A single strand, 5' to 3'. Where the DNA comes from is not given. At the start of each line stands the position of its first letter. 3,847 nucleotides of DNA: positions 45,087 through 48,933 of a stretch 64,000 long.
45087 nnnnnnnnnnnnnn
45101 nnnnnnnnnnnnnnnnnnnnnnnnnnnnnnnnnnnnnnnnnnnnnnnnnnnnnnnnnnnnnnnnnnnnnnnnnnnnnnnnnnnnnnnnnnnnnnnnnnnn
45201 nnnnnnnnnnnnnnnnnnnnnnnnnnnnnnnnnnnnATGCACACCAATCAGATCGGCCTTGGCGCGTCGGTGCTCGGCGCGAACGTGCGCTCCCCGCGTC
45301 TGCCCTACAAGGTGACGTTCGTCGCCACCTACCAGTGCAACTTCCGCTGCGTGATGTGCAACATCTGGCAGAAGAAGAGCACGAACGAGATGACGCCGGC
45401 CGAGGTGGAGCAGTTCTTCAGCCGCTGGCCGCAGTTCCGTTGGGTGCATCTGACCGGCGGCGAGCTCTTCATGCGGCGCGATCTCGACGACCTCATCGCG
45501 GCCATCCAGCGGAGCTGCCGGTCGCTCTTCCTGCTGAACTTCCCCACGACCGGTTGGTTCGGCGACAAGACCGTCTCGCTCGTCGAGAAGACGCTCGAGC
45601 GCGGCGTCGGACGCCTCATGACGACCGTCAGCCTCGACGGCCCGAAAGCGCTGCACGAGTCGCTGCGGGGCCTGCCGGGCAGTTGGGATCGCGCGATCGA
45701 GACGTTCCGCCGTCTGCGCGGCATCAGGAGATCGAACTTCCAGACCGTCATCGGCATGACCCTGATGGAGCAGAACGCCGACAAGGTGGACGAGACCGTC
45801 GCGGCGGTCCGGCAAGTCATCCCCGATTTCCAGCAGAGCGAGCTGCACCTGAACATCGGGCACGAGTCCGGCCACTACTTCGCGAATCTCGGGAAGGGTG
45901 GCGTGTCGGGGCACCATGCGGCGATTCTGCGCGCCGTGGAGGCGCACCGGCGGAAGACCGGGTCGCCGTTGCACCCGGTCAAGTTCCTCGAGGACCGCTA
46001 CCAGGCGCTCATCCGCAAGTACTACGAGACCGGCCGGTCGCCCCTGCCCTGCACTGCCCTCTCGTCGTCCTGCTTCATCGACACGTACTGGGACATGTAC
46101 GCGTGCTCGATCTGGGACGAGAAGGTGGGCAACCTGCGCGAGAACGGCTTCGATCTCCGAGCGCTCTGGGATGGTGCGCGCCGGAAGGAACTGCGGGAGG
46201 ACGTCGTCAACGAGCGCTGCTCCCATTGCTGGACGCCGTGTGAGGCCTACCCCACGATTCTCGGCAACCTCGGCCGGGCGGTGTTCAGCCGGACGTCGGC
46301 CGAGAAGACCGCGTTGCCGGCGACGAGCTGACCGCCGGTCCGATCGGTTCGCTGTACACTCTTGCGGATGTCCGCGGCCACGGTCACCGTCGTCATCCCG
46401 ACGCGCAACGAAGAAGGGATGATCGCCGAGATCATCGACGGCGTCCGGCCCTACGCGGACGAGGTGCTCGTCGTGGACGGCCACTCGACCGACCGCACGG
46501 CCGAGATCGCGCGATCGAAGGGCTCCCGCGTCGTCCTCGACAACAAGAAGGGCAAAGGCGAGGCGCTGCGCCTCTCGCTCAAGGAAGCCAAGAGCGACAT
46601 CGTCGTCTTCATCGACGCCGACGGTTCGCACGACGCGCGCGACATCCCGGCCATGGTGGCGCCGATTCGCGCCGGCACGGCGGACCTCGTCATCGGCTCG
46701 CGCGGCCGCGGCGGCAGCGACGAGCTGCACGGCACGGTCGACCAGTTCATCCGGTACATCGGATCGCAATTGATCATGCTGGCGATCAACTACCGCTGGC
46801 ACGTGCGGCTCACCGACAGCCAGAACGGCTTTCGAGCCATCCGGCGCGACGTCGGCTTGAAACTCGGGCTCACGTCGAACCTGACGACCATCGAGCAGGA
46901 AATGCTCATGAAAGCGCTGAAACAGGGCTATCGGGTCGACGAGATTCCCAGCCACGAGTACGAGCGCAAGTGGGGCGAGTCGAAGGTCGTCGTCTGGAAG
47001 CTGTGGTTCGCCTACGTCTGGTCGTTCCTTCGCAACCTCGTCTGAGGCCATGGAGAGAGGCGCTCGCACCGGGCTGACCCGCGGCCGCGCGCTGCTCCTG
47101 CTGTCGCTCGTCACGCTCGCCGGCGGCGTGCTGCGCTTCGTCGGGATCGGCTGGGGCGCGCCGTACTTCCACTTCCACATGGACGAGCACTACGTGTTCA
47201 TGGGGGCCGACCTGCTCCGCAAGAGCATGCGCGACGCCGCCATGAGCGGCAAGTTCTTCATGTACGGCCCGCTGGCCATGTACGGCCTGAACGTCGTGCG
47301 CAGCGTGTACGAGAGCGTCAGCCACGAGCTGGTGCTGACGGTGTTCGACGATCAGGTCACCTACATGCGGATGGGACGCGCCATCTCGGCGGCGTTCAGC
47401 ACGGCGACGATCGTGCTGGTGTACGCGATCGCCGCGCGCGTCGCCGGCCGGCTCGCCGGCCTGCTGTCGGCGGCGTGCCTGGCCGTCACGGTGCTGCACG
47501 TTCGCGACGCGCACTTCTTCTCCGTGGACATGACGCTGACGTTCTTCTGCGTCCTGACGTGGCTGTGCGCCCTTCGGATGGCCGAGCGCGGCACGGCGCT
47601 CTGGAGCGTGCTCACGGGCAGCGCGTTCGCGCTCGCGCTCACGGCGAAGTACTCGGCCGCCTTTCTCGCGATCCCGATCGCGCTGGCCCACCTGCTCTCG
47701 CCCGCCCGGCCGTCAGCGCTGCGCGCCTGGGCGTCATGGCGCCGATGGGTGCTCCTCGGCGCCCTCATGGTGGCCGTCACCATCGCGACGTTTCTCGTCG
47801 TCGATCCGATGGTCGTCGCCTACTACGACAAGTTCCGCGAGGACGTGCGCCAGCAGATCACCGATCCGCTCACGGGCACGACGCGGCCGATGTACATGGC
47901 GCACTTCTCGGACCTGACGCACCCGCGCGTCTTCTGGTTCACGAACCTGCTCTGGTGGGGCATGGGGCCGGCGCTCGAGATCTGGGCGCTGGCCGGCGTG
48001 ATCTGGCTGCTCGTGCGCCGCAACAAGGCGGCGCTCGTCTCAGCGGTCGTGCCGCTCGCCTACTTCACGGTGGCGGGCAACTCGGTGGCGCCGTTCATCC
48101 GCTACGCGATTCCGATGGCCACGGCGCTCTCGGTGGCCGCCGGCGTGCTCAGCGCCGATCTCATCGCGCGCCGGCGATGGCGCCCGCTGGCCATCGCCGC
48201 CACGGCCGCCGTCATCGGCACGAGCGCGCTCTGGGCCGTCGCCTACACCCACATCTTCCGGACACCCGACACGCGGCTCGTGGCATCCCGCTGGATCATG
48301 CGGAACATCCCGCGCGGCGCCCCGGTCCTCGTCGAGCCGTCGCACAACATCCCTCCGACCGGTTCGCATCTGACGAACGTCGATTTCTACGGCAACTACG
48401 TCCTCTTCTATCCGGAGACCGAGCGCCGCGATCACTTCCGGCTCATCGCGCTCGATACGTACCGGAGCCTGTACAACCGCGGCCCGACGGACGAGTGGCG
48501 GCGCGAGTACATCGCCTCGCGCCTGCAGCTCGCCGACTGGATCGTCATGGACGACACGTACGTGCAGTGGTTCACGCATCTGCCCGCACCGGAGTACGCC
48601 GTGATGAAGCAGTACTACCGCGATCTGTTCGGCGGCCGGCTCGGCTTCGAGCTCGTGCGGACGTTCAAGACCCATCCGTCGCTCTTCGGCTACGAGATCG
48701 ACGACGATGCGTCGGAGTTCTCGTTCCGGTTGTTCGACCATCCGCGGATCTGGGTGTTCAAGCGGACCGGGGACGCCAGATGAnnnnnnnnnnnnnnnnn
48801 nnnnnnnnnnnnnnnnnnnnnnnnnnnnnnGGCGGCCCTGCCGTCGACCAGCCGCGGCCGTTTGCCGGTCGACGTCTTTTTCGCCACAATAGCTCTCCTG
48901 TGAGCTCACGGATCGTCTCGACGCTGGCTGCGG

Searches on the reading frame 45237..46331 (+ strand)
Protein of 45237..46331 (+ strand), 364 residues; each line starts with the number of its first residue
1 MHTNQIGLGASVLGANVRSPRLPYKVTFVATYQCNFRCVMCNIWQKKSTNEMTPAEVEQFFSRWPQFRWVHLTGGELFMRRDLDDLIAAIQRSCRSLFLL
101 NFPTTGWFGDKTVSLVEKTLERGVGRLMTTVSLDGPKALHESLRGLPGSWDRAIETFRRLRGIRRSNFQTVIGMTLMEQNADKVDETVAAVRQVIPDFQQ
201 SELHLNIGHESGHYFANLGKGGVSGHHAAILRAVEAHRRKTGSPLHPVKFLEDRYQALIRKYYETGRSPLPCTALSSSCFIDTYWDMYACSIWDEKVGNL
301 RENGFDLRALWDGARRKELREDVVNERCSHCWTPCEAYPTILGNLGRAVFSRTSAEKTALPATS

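Call 7: search_protein_families(library=pfam, proteins=[window:45237-46331:+], max_evalue=0.01)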
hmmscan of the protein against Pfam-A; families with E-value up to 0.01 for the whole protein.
window:45237-46331:+ (364 aa): 3 families
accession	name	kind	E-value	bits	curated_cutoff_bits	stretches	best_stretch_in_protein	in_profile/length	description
PF04055.27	Radical_SAM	-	2.7e-11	44.4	29.5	1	31-188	4-163/166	Radical SAM superfamily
PF13186.11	SPASM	-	0.00012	22.7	21.5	1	272-332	1-67/67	Iron-sulfur cluster-binding domain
PF13353.11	Fer4_12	-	0.006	17.3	22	0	32-95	13-82/137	4Fe-4S single cluster domain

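Call 44: search_protein_families(library=ncbifam, proteins=[window:45237-46331:+], max_evalue=0.1)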
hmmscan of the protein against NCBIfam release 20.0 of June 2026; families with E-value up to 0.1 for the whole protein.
window:45237-46331:+ (364 aa): 52 families (the best 25 are shown)
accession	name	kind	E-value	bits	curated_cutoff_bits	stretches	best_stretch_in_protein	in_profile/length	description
TIGR03961.1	rSAM_PTO1314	hypoth_equivalog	2e-17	63.5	306.05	1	21-194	20-181/332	PTO1314 family radical SAM protein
TIGR04545.1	rSAM_ahbD_hemeb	equivalog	1.2e-13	51.2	500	1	28-190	4-161/339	heme b synthase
TIGR04055.1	rSAM_NirJ2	equivalog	2.6e-13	50.2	500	2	27-186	3-156/326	putative heme d1 biosynthesis radical SAM protein NirJ2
TIGR04053.2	TIGR04053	equivalog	5.4e-13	48.9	395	1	23-193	7-175/366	TIGR04053 family radical SAM/SPASM domain-containing protein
TIGR03962.1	mycofact_rSAM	equivalog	1.5e-12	47.4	265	1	23-189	11-171/339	mycofactocin radical SAM maturase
TIGR03913.1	rad_SAM_trio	equivalog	3.8e-12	45.3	591.75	1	22-185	17-177/477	GDL motif peptide-associated radical SAM/SPASM maturase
TIGR04311.1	rSAM_Geo_metal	subfamily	4e-11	42.6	400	2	23-189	2-172/423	radical SAM/SPASM family putative metalloenzyme maturase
TIGR04250.1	SCM_rSAM_ScmE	equivalog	5.6e-11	41.9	400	1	27-188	6-162/358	SynChlorMet cassette radical SAM/SPASM protein ScmE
TIGR04103.1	rSAM_nif11_3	equivalog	1.9e-10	39.9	725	1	28-163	9-140/412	nif11-class peptide radical SAM maturase 3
TIGR04403.1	rSAM_skfB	equivalog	2e-10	40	300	1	21-192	101-265/402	sporulation killing factor system radical SAM maturase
TIGR04546.1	rSAM_ahbC_deAc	equivalog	2.1e-10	40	650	1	26-185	41-194/390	12,18-didecarboxysiroheme deacetylase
NF050035.1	rSAM_WgK_link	exception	3e-09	36.3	650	1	23-188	8-168/367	radical SAM/SPASM peptide maturase WgkB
TIGR04054.1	rSAM_NirJ1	equivalog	3.7e-09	35.7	650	1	26-185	38-191/387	putative heme d1 biosynthesis radical SAM protein NirJ1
TIGR04303.1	GeoRSP_rSAM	equivalog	5.3e-09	36.1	400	1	23-192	4-165/325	GeoRSP system radical SAM/SPASM protein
TIGR03977.1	rSAM_pair_HxsC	equivalog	8e-09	34.8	267.9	1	27-200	28-199/292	His-Xaa-Ser system radical SAM maturase HxsC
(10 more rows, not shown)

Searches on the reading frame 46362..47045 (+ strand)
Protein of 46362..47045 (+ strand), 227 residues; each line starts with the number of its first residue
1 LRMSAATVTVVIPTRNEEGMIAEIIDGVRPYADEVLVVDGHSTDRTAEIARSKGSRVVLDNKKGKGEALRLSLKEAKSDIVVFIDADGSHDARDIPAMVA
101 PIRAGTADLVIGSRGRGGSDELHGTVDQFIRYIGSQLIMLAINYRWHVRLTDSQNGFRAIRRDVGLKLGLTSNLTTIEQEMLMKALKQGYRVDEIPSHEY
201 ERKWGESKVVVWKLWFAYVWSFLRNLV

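Call 7: search_protein_families(library=pfam, proteins=[window:46362-47045:+], max_evalue=0.01)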
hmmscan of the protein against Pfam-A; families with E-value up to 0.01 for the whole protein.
window:46362-47045:+ (227 aa): 4 families
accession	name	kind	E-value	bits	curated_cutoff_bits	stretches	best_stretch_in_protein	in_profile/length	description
PF00535.33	Glycos_transf_2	-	4.4e-26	92.2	23.3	1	9-164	1-163/168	Glycosyl transferase family 2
PF10111.15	Glyco_tranf_2_2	-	0.00018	21.5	27.3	1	9-88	1-92/276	Glycosyltransferase like family 2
PF13641.12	Glyco_tranf_2_3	-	0.00045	20.7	27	1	8-87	3-96/230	Glycosyltransferase like family 2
PF13704.12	Glyco_tranf_2_4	-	0.0055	17.6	27.5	0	15-87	1-81/98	Glycosyl transferase family 2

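Call 44: search_protein_families(library=ncbifam, proteins=[window:46362-47045:+], max_evalue=0.1)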
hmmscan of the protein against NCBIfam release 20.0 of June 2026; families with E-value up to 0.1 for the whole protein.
window:46362-47045:+ (227 aa): 20 families
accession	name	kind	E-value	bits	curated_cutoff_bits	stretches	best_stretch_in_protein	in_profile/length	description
TIGR04182.1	glyco_TIGR04182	equivalog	4.7e-40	137.8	325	1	8-203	2-194/293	S-layer glycoprotein N-glycosyltransferase AglJ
NF041391.1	DPhHxTase_Halo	equivalog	5.1e-25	87.7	375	1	14-209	3-192/213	dolichyl-phosphate hexose transferase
NF058614.1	PPMAGASynPpgS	equivalog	1.3e-24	86.9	370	1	8-198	2-195/226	polyprenyl-phospho-N-acetylgalactosaminyl synthase PpgS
NF010496.0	PRK13915.1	equivalog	1.1e-20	73.9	262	1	5-102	30-142/307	glucosyl-3-phosphoglycerate synthase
TIGR04283.1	glyco_like_mftF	equivalog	3.3e-15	56.3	182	1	9-90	2-85/221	TIGR04283 family arsenosugar biosynthesis glycosyltransferase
TIGR03965.1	mycofact_glyco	equivalog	5.6e-09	35.4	280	1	4-107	72-184/467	mycofactocin biosynthesis glycosyltransferase MftF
TIGR03937.1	PgaC_IcaA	equivalog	1.4e-08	34.1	422.3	1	6-102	45-150/407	poly-beta-1,6-N-acetyl-D-glucosamine synthase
NF007986.1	PRK10714.1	equivalog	1.6e-08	33.9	529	1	6-214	6-215/316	undecaprenyl-phosphate 4-deoxy-4-formamido-L-arabinose transferase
TIGR03469.1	HpnB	hypoth_equivalog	3e-07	29.8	379.25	1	6-110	44-168/386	hopene-associated glycosyltransferase HpnB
NF047588.1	GlcsyltransPgfSStrep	equivalog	4.3e-07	29.4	500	1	8-208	3-204/308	glycosyltransferase PgfS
NF038302.1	EPS_HpsE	equivalog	2.1e-06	26.9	300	1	8-89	3-98/307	hormogonium polysaccharide biosynthesis glycosyltransferase HpsE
TIGR04195.1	S_glycosyl_SunS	equivalog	9.5e-06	24.7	350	1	6-88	57-142/421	SunS family peptide S-glycosyltransferase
NF045692.1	OglycostaseCruG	equivalog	1.4e-05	24.2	600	1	6-106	41-156/386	2'-O-glycosyltransferase CruG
NF041865.1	EpsU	equivalog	2.2e-05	23.7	700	1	7-101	40-146/394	exopolysaccharide biosynthesis GT2 family glycosyltransferase EpsU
NF047683.1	TeichurnBiosyTuaG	equivalog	4.4e-05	23.2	400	1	3-89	3-98/252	teichuronic acid biosynthesis protein TuaG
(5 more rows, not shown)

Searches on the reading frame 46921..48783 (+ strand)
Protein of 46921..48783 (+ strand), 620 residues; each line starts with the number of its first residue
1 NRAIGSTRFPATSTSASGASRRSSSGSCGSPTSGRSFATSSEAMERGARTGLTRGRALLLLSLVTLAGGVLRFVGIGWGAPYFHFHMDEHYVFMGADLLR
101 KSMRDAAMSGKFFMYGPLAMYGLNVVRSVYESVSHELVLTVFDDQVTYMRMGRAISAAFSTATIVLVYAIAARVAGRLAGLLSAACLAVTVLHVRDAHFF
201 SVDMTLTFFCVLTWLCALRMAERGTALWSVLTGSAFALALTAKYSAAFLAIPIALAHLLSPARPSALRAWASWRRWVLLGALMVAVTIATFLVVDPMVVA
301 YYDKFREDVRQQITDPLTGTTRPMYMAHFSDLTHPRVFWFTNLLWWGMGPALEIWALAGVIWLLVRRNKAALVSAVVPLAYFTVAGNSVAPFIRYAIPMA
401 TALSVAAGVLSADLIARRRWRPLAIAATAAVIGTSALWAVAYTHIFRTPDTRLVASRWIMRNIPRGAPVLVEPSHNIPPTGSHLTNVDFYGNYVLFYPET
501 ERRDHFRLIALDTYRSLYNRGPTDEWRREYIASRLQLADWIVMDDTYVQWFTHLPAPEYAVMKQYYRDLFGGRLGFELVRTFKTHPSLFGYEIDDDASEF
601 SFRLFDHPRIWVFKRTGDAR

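Call 7: search_protein_families(library=pfam, proteins=[window:46921-48783:+], max_evalue=0.01)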
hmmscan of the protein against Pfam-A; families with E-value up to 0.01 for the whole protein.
window:46921-48783:+ (620 aa): 2 families
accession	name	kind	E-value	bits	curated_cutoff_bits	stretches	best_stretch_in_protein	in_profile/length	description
PF13231.12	PMT_2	-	1.1e-13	52.1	26.1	1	152-287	24-153/160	Dolichyl-phosphate-mannose-protein mannosyltransferase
PF02366.24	PMT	-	6.2e-09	36.2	22.7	1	143-297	77-230/245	Dolichyl-phosphate-mannose-protein mannosyltransferase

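Call 44: search_protein_families(library=ncbifam, proteins=[window:46921-48783:+], max_evalue=0.1)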
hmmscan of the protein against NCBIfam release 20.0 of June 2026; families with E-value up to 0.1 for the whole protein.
window:46921-48783:+ (620 aa): 1 family
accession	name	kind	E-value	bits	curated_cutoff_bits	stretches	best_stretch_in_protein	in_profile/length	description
TIGR03663.1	TIGR03663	subfamily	1.2e-05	24.5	126.25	1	152-384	73-304/435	flippase activity-associated protein Agl23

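Call 69: search_solved_structures(query=window:46921-48783:+, max_evalue=1)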
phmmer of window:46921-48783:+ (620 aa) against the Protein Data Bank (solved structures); distinct sequences matched with E-value up to 1: 0.
